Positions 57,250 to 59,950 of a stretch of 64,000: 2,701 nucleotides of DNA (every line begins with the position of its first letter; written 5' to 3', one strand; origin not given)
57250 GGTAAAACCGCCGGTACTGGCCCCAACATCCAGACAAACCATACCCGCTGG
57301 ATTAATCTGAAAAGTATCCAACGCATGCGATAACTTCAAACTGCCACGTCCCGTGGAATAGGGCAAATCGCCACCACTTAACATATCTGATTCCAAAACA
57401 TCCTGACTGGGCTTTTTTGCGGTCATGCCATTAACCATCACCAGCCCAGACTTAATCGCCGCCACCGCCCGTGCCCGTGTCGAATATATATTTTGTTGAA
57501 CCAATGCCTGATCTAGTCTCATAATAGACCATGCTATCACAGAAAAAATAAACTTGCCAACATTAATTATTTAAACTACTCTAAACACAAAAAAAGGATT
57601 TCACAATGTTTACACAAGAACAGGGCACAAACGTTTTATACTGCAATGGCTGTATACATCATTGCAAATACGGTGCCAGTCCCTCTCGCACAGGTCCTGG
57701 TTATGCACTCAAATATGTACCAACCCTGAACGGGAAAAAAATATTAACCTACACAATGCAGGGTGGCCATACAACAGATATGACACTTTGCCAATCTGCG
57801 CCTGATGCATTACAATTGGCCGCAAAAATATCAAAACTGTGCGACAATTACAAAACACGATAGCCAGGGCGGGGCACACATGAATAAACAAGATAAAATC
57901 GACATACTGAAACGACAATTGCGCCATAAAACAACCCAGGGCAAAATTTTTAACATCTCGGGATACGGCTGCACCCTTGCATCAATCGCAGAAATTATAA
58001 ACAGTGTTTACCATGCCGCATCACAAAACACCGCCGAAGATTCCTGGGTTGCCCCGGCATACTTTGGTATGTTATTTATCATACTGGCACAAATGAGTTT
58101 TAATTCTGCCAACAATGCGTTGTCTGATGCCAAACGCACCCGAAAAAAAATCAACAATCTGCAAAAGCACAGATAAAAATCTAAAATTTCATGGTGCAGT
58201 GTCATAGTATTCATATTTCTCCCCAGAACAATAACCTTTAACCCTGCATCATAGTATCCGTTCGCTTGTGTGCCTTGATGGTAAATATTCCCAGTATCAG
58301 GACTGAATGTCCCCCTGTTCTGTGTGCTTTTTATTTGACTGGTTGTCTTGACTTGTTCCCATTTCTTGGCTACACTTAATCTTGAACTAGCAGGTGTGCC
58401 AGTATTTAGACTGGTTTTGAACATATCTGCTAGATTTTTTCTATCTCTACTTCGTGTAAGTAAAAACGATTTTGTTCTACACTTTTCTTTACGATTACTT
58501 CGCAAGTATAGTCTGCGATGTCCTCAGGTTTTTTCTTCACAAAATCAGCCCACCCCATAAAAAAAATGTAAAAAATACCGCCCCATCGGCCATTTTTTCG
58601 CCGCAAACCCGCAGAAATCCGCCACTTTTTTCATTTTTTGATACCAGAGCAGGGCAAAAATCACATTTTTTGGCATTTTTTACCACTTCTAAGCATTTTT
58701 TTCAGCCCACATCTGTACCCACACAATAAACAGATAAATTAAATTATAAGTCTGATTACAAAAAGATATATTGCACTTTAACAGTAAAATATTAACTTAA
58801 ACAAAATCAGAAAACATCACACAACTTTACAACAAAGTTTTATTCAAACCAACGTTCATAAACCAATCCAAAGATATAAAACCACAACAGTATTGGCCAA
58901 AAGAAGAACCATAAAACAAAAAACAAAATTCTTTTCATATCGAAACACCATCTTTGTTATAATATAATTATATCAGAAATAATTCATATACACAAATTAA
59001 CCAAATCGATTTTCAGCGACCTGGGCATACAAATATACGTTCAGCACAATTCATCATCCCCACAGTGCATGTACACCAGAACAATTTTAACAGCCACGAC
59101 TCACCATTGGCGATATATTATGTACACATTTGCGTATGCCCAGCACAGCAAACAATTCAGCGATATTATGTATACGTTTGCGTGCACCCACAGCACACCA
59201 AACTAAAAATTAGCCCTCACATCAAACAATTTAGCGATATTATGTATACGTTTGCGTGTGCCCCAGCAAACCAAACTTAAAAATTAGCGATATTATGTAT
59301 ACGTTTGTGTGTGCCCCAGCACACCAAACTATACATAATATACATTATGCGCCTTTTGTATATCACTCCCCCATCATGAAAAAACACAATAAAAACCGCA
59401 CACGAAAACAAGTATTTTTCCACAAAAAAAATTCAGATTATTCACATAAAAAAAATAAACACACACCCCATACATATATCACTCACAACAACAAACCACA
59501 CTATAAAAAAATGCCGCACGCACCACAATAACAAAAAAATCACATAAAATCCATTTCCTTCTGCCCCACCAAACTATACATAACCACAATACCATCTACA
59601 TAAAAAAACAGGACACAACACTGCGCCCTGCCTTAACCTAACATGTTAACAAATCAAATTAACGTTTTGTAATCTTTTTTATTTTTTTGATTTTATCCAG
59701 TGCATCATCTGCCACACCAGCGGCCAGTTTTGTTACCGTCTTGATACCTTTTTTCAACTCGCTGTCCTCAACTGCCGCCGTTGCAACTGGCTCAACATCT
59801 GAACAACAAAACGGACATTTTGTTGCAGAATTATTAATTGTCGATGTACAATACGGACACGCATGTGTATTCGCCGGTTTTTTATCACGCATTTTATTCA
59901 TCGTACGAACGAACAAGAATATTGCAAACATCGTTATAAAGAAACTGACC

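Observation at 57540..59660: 2-kb decayed region: gene remnants, four iteron-like tandem repeats and strong A+C strand skew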

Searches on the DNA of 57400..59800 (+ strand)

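Call 32: search_rna_families(source=window, start=57400, end=59800, threshold=evalue, max_evalue=10)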
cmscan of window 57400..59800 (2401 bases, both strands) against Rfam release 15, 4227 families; matches with E-value up to 10: 4.
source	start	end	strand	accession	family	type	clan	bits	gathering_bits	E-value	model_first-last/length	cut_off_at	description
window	57486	57547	+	RF00592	SNORD78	Gene; snRNA; snoRNA; CD-box;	CL00051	19.2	38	3.6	1-65/65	no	Small nucleolar RNA SNORD78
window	58971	59064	-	RF00475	snosnR69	Gene; snRNA; snoRNA; CD-box;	CL00051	17.7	50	9.4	1-94/94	no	Small nucleolar RNA snR69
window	58292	58315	-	RF01753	psbNH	Cis-reg;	-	15.7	45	1.8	1-60/60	no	psbNH RNA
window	58345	58378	-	RF03092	Ocean-VII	Gene; sRNA;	-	11.7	53.5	6.1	1-41/41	no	Ocean-VII RNA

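Call 81: search_dna_similar(query=window:57540-59660:+, collection=phages, mode=distant, max_rows=10)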
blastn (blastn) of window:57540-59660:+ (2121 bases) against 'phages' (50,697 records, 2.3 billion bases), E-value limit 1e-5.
Records with a match: 1; places in all: 1; records where one place covers at least 80% of the query: 0.
Best place of each record, by identity: >=99% 1.
By first word of the organism name: bajarodmic 1.
By host as written in the record: - 1.
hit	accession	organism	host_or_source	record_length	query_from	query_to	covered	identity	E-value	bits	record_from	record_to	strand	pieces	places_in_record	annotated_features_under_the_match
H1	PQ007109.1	bajarodmic virus 862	Neotoma bryanti feces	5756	1790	1821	2%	100.0%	8e-6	59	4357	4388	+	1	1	none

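Call 82: search_dna_similar(query=window:57540-59660:+, collection=plasmids, mode=distant, max_rows=10)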
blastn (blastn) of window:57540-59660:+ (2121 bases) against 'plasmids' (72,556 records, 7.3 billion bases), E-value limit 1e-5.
No match.

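Call 84: get_annotated_region(hit=H1, flank=3000)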
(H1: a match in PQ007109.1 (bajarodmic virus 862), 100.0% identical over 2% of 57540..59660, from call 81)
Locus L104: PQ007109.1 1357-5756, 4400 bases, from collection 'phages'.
description: Bajarodmic virus 862 isolate BGG_083_50, complete genome.
organism: bajarodmic virus 862 (NCBI taxid 3344245)
taxonomy: Viruses; Monodnaviria; Sangervirae; Phixviricota; Malgrandaviricetes; Petitvirales; Microviridae; Microvirus
host: -; source: Neotoma bryanti feces; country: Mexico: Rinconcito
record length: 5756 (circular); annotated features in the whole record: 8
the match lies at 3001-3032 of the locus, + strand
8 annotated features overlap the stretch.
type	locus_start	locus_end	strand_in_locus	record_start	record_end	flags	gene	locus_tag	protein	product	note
CDS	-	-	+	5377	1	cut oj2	-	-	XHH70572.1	internal scaffolding protein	-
CDS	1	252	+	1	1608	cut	-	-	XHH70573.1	major capsid protein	-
CDS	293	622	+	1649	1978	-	-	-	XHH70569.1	hypothetical protein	-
CDS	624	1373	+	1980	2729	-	-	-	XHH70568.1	DNA pilot protein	-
CDS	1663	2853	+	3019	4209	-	-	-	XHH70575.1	replication initiator protein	-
CDS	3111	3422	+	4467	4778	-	-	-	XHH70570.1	hypothetical protein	-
CDS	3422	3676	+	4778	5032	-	-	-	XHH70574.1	nonstructural protein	-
CDS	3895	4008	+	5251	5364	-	-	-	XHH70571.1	hypothetical protein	-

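Call 87: search_dna_similar(query=window:59281-59365:+, collection=phages, mode=distant, max_evalue=10, max_rows=30)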
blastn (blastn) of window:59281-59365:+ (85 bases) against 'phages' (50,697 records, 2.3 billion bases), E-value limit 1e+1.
Records with a match: 61; places in all: 61; records where one place covers at least 80% of the query: 0.
Best place of each record, by identity: >=99% 17; 95-99% 23; 90-95% 14; 80-90% 7.
By first word of the organism name: bajarodmic 25; Dulem 6; Bacteroides 5; Dipodfec 4; Microviridae 4; Fusobacterium 4; Xanthomonas 3; Sigmofec 2; Staphylococcus 2; uncultured 2; and 4 more.
By host as written in the record: - 27; Peromyscus fraterculus 11; Dipodomys merriami 4; Varecia variegata 3; Fusobacterium nucleatum ATCC 10953 2; Fusobacterium nucleatum 2; Peromyscus boylii; specimen_voucher: UMNH:Mamm:44828; Tissue Sample Catalog ... 1; Ciona robusta 1; and 10 more.
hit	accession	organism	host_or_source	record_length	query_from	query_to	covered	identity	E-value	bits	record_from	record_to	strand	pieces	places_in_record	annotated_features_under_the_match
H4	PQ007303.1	bajarodmic virus 1033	Chaetodipus arenarius feces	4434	41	83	51%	86.7%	3e-5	53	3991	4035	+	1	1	none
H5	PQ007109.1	bajarodmic virus 862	Neotoma bryanti feces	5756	49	80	38%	100.0%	2e-7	59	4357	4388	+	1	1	none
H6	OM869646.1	Peromfec virus RodF8_26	Peromyscus boylii; specimen_voucher: ...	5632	50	80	36%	100.0%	8e-7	57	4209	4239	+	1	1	none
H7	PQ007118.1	bajarodmic virus 870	Neotoma bryanti feces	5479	50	81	38%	96.9%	1e-4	51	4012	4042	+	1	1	none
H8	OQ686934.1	Dipodfec virus UOA04_Rod_962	Dipodomys merriami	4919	51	81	36%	96.9%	1e-4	51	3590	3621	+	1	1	none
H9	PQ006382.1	bajarodmic virus 278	Peromyscus fraterculus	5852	48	79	38%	93.8%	1e-4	50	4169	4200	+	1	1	hypothetical protein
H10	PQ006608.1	bajarodmic virus 460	Neotoma bryanti feces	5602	49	80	38%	93.8%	1e-4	50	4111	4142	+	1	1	none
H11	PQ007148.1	bajarodmic virus 900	Neotoma bryanti feces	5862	48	80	39%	90.9%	1e-3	47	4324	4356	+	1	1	none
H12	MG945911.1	Microviridae sp.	cattle genital tract secretion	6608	50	79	35%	96.7%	1e-4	51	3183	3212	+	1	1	none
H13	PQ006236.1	bajarodmic virus 140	Peromyscus fraterculus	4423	45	77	39%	87.9%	2e-2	43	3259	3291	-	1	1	none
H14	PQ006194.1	bajarodmic virus 100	Peromyscus fraterculus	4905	50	78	34%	100.0%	9e-6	54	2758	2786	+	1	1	none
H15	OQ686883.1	Dipodfec virus UOA04_Rod_615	Dipodomys merriami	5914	48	76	34%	96.6%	4e-4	49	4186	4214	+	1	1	none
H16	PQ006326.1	bajarodmic virus 226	Peromyscus fraterculus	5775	48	76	34%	96.6%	4e-4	49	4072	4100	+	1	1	none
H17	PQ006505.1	bajarodmic virus 392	Peromyscus fraterculus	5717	48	76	34%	96.6%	4e-4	49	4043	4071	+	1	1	hypothetical protein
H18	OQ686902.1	Dipodfec virus UOA04_Rod_724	Dipodomys merriami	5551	50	77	33%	100.0%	3e-5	52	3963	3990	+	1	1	none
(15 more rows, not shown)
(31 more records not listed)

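Call 88: get_annotated_region(hit=H4, flank=150)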
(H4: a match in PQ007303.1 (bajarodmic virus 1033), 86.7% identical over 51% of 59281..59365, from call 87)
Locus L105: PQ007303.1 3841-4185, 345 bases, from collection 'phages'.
description: Bajarodmic virus 1033 isolate BGG_098_15, complete genome.
organism: bajarodmic virus 1033 (NCBI taxid 3343839)
taxonomy: Viruses; Monodnaviria; Sangervirae; Phixviricota; Malgrandaviricetes; Petitvirales; Microviridae; Microvirus
host: -; source: Chaetodipus arenarius feces; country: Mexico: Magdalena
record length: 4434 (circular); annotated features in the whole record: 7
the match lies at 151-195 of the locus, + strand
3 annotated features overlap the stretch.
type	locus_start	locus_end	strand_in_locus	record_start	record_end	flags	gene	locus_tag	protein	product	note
CDS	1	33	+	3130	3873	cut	-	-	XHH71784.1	replication initiator protein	-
CDS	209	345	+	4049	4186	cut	-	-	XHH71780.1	hypothetical protein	-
CDS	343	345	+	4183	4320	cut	-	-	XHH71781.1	hypothetical protein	-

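Call 89: get_annotated_region(hit=H12, flank=150)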
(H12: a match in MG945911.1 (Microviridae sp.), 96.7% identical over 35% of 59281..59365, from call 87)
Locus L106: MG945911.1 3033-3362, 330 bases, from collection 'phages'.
description: UNVERIFIED: Microviridae sp. isolate 6170-1602, partial genome.
organism: Microviridae sp. (NCBI taxid 2202644)
taxonomy: Viruses; Monodnaviria; Sangervirae; Phixviricota; Malgrandaviricetes; Petitvirales; Microviridae
host: -; source: cattle genital tract secretion; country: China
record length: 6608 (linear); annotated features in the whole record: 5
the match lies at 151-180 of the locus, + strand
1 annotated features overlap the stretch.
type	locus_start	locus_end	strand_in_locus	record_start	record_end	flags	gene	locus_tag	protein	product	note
misc_feature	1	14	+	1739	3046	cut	-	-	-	-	similar to VP4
